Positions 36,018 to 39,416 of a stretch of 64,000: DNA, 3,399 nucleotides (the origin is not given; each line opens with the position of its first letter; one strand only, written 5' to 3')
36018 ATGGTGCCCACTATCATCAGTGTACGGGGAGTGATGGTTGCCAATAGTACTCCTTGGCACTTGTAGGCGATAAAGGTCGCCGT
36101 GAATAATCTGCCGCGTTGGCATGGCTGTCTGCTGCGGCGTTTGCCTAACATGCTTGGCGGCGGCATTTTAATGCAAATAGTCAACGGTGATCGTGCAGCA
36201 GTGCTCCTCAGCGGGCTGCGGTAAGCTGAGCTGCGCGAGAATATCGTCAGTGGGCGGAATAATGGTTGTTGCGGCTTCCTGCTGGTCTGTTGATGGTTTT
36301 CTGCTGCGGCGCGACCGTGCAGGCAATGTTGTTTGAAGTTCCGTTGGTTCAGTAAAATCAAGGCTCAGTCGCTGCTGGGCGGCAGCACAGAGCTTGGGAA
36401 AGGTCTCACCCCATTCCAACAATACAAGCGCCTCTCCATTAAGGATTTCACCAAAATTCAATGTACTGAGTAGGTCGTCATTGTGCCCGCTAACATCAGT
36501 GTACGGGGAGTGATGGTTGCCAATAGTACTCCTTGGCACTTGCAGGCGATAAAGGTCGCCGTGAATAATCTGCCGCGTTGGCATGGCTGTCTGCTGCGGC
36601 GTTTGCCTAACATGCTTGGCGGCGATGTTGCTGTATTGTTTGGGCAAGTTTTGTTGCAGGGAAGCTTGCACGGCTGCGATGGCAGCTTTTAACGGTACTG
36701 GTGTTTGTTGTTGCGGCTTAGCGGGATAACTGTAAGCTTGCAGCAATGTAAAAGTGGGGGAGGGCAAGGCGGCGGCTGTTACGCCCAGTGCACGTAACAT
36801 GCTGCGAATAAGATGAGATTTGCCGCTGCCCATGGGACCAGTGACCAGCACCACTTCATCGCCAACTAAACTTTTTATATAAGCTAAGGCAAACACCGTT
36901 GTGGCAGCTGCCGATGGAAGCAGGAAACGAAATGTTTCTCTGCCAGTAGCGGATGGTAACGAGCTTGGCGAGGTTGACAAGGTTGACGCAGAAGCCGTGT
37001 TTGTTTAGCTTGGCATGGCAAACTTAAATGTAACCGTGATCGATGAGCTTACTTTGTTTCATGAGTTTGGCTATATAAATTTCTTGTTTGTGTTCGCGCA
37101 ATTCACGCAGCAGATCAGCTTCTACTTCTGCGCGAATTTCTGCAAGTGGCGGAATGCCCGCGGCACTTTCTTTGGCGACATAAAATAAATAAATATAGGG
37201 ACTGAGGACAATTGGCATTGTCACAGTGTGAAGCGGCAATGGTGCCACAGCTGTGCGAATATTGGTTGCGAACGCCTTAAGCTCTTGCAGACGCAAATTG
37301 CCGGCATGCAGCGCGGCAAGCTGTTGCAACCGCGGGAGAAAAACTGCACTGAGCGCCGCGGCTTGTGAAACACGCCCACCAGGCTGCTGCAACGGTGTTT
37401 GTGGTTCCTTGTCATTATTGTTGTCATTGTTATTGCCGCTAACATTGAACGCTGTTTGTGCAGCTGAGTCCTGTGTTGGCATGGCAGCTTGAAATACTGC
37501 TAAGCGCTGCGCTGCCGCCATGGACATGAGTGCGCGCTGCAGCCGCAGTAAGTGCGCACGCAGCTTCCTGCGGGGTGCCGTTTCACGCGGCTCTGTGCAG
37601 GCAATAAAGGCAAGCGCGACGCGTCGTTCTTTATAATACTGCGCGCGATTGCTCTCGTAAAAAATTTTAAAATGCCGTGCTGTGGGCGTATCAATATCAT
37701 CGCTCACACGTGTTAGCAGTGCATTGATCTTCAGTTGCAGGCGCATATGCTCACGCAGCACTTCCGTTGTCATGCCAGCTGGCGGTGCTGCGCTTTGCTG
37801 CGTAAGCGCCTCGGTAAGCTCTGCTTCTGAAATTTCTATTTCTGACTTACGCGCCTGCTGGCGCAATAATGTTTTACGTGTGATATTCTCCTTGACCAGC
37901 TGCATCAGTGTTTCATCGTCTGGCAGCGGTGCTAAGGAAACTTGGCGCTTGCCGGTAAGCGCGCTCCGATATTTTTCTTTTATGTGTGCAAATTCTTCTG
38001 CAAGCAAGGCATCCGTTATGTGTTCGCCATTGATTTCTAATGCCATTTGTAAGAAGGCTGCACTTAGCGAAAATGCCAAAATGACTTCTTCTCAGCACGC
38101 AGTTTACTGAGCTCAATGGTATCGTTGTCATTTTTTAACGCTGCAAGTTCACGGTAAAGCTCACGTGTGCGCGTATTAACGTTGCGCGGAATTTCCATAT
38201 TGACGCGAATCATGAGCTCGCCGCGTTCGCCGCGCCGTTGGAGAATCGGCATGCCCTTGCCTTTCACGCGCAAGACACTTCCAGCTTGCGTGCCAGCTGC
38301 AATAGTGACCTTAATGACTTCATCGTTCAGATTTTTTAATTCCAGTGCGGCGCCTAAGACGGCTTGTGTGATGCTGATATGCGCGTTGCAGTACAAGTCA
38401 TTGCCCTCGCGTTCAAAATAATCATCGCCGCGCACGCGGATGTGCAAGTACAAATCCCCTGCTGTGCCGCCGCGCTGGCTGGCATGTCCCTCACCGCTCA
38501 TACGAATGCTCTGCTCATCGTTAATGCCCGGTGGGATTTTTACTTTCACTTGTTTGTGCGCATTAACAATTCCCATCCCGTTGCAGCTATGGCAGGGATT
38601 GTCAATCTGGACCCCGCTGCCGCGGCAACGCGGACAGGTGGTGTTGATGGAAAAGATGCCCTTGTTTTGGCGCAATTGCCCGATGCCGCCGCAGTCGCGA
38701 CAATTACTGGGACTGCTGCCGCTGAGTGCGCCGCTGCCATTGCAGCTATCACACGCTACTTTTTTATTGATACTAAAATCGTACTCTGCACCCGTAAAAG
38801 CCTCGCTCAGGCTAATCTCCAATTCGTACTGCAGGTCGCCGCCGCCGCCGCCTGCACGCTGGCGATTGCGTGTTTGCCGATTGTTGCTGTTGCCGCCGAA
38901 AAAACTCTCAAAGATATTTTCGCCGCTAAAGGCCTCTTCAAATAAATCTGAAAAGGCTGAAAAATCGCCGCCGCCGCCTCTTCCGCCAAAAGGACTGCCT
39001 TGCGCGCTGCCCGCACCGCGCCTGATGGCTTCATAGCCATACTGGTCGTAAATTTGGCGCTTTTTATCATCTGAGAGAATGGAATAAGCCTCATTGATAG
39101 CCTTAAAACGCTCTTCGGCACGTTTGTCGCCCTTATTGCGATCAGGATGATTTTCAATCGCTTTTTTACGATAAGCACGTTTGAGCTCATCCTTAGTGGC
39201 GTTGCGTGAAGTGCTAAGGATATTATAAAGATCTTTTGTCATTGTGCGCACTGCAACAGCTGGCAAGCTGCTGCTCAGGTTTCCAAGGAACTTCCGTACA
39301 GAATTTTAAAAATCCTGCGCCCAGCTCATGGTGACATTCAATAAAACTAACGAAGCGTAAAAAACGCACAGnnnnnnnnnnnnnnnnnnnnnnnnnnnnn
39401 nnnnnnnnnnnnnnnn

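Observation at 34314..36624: Five tandem ~462-bp copies of the 3' half of the essential gene tsaE fill the gap to a convergent gene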

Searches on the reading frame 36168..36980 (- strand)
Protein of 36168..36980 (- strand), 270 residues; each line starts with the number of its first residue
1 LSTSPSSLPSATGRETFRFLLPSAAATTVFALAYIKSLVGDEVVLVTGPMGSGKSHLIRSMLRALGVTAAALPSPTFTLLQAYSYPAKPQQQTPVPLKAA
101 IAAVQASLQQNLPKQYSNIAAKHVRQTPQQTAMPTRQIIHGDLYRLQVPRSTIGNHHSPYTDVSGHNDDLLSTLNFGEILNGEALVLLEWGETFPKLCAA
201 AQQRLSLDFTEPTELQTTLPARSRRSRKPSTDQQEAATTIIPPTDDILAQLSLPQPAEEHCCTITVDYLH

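Call 4: search_protein_families(library=pfam, proteins=[window:36168-36980:-], max_evalue=0.01)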
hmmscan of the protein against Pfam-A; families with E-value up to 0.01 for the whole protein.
window:36168-36980:- (270 aa): 5 families
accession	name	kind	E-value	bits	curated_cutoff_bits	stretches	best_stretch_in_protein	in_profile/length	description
PF02367.23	TsaE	-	3.5e-17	63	26.6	2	22-85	2-64/128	Threonylcarbamoyl adenosine biosynthesis protein TsaE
PF13191.12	AAA_16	-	9.4e-06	26.7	32.6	1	42-99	25-68/167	AAA ATPase domain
PF13671.12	AAA_33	-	0.0014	19.4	27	1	43-110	1-65/143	AAA domain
PF13401.12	AAA_22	-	0.0047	17.7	27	1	42-73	6-33/130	AAA domain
PF24883.2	NPHP3_N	-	0.0091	16.6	24.8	0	42-139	23-113/164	Nephrocystin 3, N-terminal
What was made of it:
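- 36168..36980 (-): tsaE, the parent gene. It is 270 aa from TTG at 36980. The public gene call (P0007) starts at 36896 and gives 242 aa. Residues 133-270 are the part present in every unit. Pfam TsaE E=3.5e-17 (call 4).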

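Call 6: find_homologous_proteins(query=window:36168-36980:-)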
Query window:36168-36980:- (270 aa): 2 proteins with E <= 0.001 among 3018 candidates.
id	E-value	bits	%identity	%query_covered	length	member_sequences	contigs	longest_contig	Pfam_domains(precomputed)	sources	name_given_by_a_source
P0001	4.8e-41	159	71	27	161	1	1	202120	-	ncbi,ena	-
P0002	5.7e-5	41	27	75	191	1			PF02367.24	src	-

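Call 8: find_encoding_contigs(protein=P0001, flank=10000, max_places=6)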
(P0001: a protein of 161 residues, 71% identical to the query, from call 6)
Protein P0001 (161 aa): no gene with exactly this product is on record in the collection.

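Call 13: find_encoding_contigs(protein=P0007, flank=10000, max_places=4)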
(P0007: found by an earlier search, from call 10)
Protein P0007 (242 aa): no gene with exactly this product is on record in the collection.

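Call 14: find_encoding_contigs(protein=P0003, flank=3000, max_places=4)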
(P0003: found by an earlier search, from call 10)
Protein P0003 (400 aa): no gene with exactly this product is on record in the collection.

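Call 15: find_homologous_proteins(query=P0003, max_evalue=1e-30)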
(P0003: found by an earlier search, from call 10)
Query P0003 (400 aa): 4806 proteins with E <= 1e-30 among 8000 candidates; the best 120 are listed.
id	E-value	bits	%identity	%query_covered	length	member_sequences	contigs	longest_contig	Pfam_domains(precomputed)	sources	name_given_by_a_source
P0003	2.2e-267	904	100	100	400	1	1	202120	PF00226.37,PF27659.1,PF00684.26,PF01556.24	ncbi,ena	-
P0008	1.1e-164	566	62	100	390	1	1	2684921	PF00226.37,PF27659.1,PF00684.26,PF01556.24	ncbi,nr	ncbi:chaperone protein DnaJ [Spirochaetota bacterium]|nr:chaperone protein DnaJ [Spirochaetota bacte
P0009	1.1e-114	402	50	97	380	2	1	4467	PF00226.37,PF00684.26,PF01556.24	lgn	-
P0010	3.4e-114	400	51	97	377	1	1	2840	PF00226.37,PF00684.26,PF01556.24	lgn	-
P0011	1.2e-112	395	46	97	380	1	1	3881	PF00226.37,PF15777.11,PF00684.26,PF01556.24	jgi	jgi:molecular chaperone DnaJ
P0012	1.8e-112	394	45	97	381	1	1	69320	PF00226.37,PF00684.26,PF01556.24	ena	-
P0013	2.5e-108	381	49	93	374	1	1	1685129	PF00226.37,PF00684.26,PF01556.24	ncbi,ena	-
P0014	4.2e-108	380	46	97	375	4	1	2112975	PF00226.37,PF00684.26,PF01556.24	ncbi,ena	-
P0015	1.1e-106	375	45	97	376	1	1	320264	PF00226.37,PF00684.26,PF01556.24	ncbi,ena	-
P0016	1.1e-106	375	47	92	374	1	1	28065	PF00226.37,PF00684.26,PF01556.24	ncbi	-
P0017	1.4e-106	375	47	97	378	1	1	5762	PF00226.37,PF00684.26,PF01556.24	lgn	-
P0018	4.9e-105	370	46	97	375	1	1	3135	PF00226.37,PF00684.26,PF01556.24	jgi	jgi:molecular chaperone DnaJ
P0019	2.2e-104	368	45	95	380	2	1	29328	PF00226.37,PF00684.26,PF01556.24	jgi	jgi:molecular chaperone DnaJ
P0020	2.7e-103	364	46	97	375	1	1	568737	PF00226.37,PF00684.26,PF01556.24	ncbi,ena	-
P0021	1.0e-102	362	44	95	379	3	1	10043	PF00226.37,PF00684.26,PF01556.24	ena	-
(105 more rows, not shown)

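Call 16: find_encoding_contigs(protein=P0008, flank=10000, max_places=4)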
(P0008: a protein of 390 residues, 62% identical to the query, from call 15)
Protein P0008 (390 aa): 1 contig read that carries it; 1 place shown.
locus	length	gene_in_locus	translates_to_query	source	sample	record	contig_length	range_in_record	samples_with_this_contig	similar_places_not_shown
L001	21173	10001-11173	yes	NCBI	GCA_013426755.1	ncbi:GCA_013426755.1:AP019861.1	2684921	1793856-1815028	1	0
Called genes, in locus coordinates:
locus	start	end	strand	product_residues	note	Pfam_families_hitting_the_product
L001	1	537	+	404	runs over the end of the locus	-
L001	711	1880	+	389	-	PF03572:Peptidase_S41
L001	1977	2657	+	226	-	PF03602:Cons_hypoth95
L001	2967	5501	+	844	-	PF04945:YHS, PF19335:HMBD, PF00122:E1-E2_ATPase, PF00702:Hydrolase, PF08282:Hydrolase_3 (faint)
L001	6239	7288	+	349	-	PF01025:GrpE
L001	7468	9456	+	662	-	PF00012:HSP70, PF06723:MreB_Mbl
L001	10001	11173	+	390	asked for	PF00226:DnaJ, PF01556:DnaJ_C, PF27659:CHP02642 (faint), PF00684:DnaJ_CXXCXGXG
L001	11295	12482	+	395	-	PF13145:Rotamase_2 (faint)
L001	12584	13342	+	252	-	PF02367:TsaE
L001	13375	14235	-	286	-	PF16561:AMPK1_CBM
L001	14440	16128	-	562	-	-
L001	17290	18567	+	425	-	PF00988:CPSase_sm_chain, PF00117:GATase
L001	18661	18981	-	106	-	-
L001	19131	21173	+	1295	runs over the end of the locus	PF25596:CPSase_L_D1, PF02786:CPSase_L_D2, PF07478:Dala_Dala_lig_C (weak), PF02787:CPSase_L_D3, PF25596:CPSase_L_D1, PF02222:ATP-grasp (weak), PF02786:CPSase_L_D2, PF02142:MGS, +3 more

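Call 25: find_related_loci(query=A2, collection=genome_contigs, flank=6000)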
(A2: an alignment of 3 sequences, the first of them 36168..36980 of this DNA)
Query A2 (270 aa) in genome_contigs; peptide patterns used: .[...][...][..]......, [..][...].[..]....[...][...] (x = any residue, [..] = any of these).
474 stretches matched a pattern; 221 encode a relative of the query (tblastn E <= 1e-3); the best 80 are kept; 80 distinct loci.
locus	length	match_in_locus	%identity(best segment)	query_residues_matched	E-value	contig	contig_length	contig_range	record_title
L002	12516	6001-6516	38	3-219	1e-31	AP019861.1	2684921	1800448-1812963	Spirochaetes bacterium COTS27 DNA, nearly complete genome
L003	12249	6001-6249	45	8-89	8e-13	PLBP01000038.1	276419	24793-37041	MAG: Hyphomicrobiales bacterium isolate palsa_905 73.20111000_P3M.64_contig_137, whole genome shotgun sequence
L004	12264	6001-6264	41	3-89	2e-11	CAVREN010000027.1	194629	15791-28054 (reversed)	MAG: uncultured Alphaproteobacteria bacterium isolate MFD10071.bin.2.78 genome assembly, contig: contig_27773, whole gen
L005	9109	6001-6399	27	27-227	2e-11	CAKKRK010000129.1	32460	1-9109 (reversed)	Nitrospiraceae bacterium isolate Hainich-H41-bin216-1 genome assembly, contig: H41-bin216_1_Hain_H41_02um_R2_771_length_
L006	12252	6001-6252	39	4-86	2e-11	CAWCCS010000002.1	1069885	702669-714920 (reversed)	MAG: uncultured Alphaproteobacteria bacterium isolate MFD04434.bin.1.123 genome assembly, contig: contig_210, whole geno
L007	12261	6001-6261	39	4-89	2e-11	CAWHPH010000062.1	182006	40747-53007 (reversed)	MAG: uncultured Alphaproteobacteria bacterium isolate MFD09222.bin.1.128 genome assembly, contig: contig_62230, whole ge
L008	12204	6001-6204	44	19-86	3e-11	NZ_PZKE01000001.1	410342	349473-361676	Fuscovulum blasticum DSM 2131 contig00001, whole genome shotgun sequence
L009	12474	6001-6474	26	2-227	5e-11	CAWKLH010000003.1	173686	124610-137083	MAG: Nitrospirota bacterium isolate MFD04651.bin.1.135 genome assembly, contig: contig_16550, whole genome shotgun seque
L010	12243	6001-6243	44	1-86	8e-11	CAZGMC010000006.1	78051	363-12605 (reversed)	MAG TPA_asm: uncultured Mycobacteriaceae bacterium isolate SRP141376_co4_119 genome assembly, contig: NODE_542_length_78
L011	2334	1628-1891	40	3-89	5e-11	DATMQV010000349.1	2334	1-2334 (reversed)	MAG TPA_asm: Xanthobacteraceae bacterium isolate SMAG_U12938 k141_4101587, whole genome shotgun sequence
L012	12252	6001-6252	38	4-86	8e-11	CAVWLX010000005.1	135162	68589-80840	MAG: uncultured Alphaproteobacteria bacterium isolate MFD04434.bin.1.35 genome assembly, contig: contig_20600, whole gen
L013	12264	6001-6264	40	3-89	5e-11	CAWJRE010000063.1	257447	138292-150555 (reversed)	MAG: uncultured Alphaproteobacteria bacterium isolate MFD03975.bin.1.217 genome assembly, contig: contig_88030, whole ge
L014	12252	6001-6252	38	4-86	8e-11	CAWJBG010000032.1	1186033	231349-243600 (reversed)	MAG: uncultured Alphaproteobacteria bacterium isolate MFD04752.bin.1.17 genome assembly, contig: contig_7660, whole geno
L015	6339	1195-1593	24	27-227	7e-11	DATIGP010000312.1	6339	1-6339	MAG TPA_asm: Nitrospira sp. isolate SMAG_U16424 k141_351350, whole genome shotgun sequence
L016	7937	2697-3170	25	2-227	1e-10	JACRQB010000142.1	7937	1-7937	MAG: Nitrospirae bacterium isolate NC_groundwater_2002_Pr3_S-0.65um_55_23 SR2-18-Sp65_coassembly_scaffold_16322, whole g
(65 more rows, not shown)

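Call 26: find_related_loci(query=window:36168-36980:-, collection=metagenome_contigs, flank=6000)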
Query window:36168-36980:- (270 aa) in metagenome_contigs; peptide patterns used: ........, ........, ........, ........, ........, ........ (x = any residue, [..] = any of these).
151 stretches matched a pattern, but none encodes a relative of the query by tblastn (E <= 1e-3).

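Call 42: search_solved_structures(query=window:36168-36980:-, max_evalue=0.01, show_alignments=1)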
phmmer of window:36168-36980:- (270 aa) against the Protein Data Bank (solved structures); distinct sequences matched with E-value up to 0.01: 7.
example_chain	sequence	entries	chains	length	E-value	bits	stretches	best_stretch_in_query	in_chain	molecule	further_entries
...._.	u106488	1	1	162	2.9e-08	37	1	34-83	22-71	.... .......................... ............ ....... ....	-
6nak_D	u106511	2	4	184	3.9e-08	36.6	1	34-83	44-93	TsaE | ATPase YjeE, predicted to have essential role in cell wall biosynthesis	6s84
1htw_A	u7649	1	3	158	0.00075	22.5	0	43-88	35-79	HI0065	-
1fl9_A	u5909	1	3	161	0.00078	22.5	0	43-88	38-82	HYPOTHETICAL PROTEIN HI0065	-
5np9_A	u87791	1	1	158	0.0033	20.4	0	39-88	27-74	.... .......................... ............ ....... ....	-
5mvr_A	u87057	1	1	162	0.0035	20.3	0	39-89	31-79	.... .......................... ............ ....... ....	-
9zw5_A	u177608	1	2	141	0.0063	19.5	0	37-84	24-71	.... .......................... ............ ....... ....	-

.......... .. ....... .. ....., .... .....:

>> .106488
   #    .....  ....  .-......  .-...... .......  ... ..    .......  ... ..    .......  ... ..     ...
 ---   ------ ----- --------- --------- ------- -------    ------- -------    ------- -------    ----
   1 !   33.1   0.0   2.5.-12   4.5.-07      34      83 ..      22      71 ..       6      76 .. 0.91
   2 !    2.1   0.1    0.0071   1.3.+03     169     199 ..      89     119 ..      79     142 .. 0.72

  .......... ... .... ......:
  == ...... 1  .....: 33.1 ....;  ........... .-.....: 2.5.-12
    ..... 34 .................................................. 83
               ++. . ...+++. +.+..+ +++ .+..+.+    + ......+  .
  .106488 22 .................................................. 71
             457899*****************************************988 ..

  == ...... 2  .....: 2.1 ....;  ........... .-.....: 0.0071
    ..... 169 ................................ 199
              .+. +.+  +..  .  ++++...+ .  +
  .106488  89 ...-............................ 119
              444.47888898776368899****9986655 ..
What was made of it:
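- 36168..36980 (-): The PDB TsaE chain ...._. matches residues 34-83 and 169-199 (call 42).
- On TsaE / YjeE (PF02367), the parent gene: PDB TsaE chains are matched (call 42).
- On Silent-cassette antigenic variation array (vls / tprK type): The parent gene is TsaE, a cytoplasmic P-loop ATPase (calls 4, 42).
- The fragment lacks Walker A and the first half of a single-domain fold (calls 4, 42). TsaE is a cytoplasmic ATPase (calls 4, 42).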

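Call 43: find_encoding_contigs(protein=P0004, flank=2000, max_places=3)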
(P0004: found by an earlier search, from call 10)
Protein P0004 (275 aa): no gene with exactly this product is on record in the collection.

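Call 66: find_encoding_contigs(protein=P0013, flank=8000, max_places=2)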
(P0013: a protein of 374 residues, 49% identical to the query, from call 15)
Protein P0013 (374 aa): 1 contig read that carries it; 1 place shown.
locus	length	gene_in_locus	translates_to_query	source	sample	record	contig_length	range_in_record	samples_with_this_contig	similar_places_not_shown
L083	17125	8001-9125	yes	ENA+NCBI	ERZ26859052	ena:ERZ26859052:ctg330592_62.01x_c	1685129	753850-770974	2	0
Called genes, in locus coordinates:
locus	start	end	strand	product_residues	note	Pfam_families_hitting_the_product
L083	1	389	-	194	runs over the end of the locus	PF00027:cNMP_binding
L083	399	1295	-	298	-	PF01551:Peptidase_M23, PF27332:TP_0781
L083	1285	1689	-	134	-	PF02472:ExbD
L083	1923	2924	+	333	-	PF03480:DctP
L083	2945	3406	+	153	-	PF04290:DctQ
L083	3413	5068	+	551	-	PF06808:DctM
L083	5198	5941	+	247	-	PF01025:GrpE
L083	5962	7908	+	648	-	PF00012:HSP70, PF06723:MreB_Mbl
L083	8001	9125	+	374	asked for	PF00226:DnaJ, PF01556:DnaJ_C, PF00684:DnaJ_CXXCXGXG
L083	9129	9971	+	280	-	PF13623:SurA_N_2 (weak), PF13624:SurA_N_3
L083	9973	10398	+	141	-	PF02367:TsaE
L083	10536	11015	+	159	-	PF02635:DsrE (faint), PF13686:DrsE_2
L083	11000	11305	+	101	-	PF01206:TusA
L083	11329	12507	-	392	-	-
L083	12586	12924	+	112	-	PF00436:SSB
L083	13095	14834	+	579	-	PF02086:MethyltransfD12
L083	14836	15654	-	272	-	-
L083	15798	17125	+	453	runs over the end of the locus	PF00521:DNA_topoisoIV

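Call 67: find_encoding_contigs(protein=P0009, flank=5000, max_places=2)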
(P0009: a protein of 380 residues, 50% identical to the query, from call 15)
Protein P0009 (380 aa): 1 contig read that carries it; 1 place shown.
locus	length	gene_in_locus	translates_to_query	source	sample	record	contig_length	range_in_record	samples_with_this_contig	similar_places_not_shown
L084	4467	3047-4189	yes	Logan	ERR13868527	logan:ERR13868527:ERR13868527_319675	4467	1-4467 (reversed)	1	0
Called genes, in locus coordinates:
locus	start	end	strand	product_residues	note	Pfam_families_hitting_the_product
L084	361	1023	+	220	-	PF01025:GrpE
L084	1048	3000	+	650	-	PF00012:HSP70, PF06723:MreB_Mbl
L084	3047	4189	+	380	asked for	PF00226:DnaJ, PF01556:DnaJ_C, PF00684:DnaJ_CXXCXGXG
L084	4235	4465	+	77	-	?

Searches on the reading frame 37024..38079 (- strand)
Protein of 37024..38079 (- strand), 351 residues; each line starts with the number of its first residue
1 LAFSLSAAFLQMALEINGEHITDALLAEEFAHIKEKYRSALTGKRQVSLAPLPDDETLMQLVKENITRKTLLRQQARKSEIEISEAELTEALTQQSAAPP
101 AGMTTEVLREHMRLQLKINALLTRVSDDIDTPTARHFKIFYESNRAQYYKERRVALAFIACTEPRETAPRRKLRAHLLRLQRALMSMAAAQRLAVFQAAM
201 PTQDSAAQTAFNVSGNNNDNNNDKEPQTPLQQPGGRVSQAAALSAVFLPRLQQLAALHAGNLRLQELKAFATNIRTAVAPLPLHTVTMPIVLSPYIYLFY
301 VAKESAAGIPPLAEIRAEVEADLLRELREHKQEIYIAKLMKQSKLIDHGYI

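Call 4: search_protein_families(library=pfam, proteins=[window:37024-38079:-], max_evalue=0.01)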
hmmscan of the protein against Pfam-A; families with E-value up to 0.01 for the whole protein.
window:37024-38079:- (351 aa): 3 families
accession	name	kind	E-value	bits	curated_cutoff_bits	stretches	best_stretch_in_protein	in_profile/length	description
PF13624.11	SurA_N_3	-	1.3e-06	28.8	27.2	1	13-97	41-122/162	SurA-like N-terminal domain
PF13623.11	SurA_N_2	-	2e-06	28.2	28.5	1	13-97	43-124/145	SurA-like N-terminal domain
PF09312.16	SurA_N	-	0.00022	21.8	30.8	1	42-111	26-93/118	SurA N-terminal domain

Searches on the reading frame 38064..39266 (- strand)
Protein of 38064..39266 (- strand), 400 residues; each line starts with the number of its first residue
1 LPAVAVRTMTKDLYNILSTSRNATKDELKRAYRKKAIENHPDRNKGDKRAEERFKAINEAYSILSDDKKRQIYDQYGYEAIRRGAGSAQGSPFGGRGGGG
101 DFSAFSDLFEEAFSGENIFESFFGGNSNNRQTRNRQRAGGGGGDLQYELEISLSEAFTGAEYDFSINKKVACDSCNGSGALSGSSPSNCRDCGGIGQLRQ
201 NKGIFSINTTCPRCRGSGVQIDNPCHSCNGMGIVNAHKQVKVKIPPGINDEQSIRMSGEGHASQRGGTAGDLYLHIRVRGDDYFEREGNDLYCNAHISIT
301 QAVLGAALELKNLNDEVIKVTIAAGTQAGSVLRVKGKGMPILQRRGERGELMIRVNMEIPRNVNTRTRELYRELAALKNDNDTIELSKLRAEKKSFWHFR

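Call 10: list_cluster_members(proteins=[P0001, window:38064-39266:-, window:33474-34301:+, window:35706-36122:-, window:35244-35660:-])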
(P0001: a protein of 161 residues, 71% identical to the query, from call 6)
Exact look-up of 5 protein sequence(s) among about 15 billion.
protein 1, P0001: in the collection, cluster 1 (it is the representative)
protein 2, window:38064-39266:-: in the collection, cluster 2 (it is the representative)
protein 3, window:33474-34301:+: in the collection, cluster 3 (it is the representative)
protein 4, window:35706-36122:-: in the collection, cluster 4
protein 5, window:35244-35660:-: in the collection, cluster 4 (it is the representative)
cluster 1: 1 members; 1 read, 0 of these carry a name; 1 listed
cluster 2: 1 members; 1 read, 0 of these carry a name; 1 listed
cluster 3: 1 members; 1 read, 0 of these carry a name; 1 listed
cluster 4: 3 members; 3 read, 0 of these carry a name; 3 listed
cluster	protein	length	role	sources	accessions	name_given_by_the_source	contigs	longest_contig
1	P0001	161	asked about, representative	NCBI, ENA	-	-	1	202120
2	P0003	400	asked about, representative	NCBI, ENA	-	-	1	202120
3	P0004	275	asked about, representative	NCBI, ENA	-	-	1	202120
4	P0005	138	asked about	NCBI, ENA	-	-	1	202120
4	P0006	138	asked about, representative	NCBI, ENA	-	-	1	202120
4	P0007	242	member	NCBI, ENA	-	-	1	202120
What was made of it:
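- The genome is known from a single 202,120-bp contig with no second assembly (call 10).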
